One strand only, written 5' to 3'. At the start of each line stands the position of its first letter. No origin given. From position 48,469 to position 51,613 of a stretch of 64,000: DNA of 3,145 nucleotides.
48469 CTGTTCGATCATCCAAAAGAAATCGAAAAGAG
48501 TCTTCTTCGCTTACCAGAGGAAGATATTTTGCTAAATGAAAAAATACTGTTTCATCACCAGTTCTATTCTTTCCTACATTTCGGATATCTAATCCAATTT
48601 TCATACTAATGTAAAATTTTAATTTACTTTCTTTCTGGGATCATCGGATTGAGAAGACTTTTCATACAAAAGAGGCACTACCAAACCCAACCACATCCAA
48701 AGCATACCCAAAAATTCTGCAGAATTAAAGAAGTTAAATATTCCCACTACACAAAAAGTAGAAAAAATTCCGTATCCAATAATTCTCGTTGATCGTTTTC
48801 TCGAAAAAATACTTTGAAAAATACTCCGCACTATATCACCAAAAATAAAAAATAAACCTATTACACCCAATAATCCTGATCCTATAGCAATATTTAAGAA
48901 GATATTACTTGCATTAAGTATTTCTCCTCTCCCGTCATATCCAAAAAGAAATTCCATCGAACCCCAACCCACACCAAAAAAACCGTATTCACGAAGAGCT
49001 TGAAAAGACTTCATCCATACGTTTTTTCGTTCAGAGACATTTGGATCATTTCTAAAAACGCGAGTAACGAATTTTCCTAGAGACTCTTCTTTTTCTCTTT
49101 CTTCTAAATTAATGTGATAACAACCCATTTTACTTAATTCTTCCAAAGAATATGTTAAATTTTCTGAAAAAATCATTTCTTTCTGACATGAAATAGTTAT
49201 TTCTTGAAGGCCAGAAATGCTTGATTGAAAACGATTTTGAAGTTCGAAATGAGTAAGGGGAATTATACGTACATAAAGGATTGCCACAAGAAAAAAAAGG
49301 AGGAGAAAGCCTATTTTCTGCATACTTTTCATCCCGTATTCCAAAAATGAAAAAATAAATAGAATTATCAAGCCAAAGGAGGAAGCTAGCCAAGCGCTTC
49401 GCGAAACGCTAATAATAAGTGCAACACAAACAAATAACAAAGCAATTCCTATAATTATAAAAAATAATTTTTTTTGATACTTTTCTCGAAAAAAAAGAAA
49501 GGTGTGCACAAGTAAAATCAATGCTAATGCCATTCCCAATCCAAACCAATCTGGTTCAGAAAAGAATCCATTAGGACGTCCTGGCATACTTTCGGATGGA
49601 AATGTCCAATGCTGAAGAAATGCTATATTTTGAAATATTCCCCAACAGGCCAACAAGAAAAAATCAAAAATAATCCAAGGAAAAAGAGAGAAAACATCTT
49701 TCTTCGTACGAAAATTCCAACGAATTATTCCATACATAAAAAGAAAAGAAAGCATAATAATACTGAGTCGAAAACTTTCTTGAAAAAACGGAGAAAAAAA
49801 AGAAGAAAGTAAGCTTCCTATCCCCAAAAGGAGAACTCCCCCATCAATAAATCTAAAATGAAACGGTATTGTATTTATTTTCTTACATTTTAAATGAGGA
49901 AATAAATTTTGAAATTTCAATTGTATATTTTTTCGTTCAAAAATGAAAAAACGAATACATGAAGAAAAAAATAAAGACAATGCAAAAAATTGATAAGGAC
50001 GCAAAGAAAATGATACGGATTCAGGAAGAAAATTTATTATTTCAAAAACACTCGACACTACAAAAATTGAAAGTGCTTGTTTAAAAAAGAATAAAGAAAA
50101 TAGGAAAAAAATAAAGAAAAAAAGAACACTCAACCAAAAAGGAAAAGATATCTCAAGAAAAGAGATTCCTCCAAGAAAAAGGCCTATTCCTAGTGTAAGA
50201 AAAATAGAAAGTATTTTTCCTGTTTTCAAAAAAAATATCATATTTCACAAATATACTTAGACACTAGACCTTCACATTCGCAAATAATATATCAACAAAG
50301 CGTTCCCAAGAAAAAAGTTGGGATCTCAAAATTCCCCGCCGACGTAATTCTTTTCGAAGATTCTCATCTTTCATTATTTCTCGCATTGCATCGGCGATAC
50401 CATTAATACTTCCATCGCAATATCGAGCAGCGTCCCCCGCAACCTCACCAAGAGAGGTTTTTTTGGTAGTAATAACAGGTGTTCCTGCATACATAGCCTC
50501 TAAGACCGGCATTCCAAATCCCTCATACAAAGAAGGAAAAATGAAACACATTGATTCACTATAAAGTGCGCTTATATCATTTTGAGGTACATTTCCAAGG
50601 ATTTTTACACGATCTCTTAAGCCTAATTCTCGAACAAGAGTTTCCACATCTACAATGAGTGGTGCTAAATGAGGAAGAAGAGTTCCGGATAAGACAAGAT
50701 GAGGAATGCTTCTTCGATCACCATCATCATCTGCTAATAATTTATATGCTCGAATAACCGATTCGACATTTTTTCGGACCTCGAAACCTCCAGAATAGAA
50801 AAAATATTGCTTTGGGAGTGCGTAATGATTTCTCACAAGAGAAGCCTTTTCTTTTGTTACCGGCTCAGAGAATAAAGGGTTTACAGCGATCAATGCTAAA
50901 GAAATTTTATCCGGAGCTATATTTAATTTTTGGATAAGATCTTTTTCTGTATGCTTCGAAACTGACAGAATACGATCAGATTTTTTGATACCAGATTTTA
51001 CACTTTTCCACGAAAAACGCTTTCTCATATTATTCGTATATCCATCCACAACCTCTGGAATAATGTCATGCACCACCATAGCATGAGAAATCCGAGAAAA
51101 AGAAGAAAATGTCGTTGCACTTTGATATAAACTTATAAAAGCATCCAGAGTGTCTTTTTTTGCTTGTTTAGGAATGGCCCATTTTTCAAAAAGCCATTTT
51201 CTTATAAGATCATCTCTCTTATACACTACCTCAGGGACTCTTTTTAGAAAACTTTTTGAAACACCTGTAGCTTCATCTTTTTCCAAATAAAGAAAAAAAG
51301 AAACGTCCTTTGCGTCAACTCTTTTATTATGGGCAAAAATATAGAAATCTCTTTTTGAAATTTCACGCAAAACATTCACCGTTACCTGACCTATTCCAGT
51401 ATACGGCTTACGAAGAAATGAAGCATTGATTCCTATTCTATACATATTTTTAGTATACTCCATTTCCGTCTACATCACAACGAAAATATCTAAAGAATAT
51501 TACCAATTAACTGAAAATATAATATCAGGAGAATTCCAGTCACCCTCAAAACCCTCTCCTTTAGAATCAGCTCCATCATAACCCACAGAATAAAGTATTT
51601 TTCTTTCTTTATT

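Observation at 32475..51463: Very large cell-envelope glycopolymer assembly locus with paired DUF4012 proteins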

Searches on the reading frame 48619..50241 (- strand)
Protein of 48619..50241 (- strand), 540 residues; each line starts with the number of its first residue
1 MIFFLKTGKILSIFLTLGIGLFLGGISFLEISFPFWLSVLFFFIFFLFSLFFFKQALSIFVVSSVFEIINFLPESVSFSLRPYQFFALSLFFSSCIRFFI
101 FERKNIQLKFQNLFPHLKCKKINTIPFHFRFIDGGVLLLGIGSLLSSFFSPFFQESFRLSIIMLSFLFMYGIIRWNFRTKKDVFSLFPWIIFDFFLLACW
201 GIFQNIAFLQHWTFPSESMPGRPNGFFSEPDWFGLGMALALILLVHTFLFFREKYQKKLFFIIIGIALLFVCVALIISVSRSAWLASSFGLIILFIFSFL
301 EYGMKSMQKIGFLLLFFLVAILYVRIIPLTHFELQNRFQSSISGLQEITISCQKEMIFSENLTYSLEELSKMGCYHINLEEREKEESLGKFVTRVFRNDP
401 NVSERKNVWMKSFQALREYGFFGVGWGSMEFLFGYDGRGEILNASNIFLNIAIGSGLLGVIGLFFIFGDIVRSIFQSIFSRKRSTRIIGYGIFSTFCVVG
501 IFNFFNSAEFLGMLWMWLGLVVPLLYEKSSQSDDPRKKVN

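Call 4: search_protein_families(library=pfam, proteins=[window:48619-50241:-], max_evalue=0.01)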
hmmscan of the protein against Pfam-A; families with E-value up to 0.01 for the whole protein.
window:48619-50241:- (540 aa): 1 family
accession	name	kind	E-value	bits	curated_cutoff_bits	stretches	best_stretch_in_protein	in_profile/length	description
PF04932.20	Wzy_C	-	1.6e-12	47.9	31.7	1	267-463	2-148/149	O-Antigen ligase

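Call 13: search_protein_families(library=ncbifam, proteins=[window:48619-50241:-], max_evalue=0.01)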
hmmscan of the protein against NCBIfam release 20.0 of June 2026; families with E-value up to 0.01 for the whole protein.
window:48619-50241:- (540 aa): 1 family
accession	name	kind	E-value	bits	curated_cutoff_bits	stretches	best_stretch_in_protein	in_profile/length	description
TIGR00947.1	2A73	equivalog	1.2e-05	24.5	366.4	1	397-486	284-377/425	IctB family putative bicarbonate transporter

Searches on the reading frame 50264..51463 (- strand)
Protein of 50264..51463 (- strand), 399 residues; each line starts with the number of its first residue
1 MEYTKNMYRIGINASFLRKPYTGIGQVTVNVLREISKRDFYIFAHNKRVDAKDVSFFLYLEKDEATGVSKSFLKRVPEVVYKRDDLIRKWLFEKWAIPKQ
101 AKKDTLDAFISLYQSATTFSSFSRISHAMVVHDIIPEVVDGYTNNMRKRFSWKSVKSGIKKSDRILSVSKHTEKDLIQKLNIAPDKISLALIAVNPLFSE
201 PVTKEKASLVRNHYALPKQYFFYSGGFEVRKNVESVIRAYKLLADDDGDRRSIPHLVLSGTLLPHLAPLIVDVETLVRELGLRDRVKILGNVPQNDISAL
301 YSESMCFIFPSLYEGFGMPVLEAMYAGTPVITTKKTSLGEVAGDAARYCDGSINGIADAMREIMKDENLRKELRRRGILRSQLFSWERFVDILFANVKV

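Call 4: search_protein_families(library=pfam, proteins=[window:50264-51463:-], max_evalue=0.01)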
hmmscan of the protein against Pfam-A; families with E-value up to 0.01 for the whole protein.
window:50264-51463:- (399 aa): 5 families
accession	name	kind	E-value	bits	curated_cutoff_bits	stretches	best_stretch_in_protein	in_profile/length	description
PF00534.26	Glycos_transf_1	-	2.7e-29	102.3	26.4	1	218-377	15-169/172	Glycosyl transferases group 1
PF13692.12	Glyco_trans_1_4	-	1.8e-21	77.3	27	1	220-366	3-142/142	Glycosyl transferases group 1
PF20706.3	GT4-conflict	-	1.5e-08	34.5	26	1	227-341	206-319/385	Family 4 Glycosyltransferase in conflict systems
PF13439.12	Glyco_transf_4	-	1.4e-07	32.1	28.5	1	23-189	3-161/170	Glycosyltransferase Family 4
PF13524.12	Glyco_trans_1_2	-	0.00016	22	25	1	285-380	28-128/144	Glycosyl transferase-like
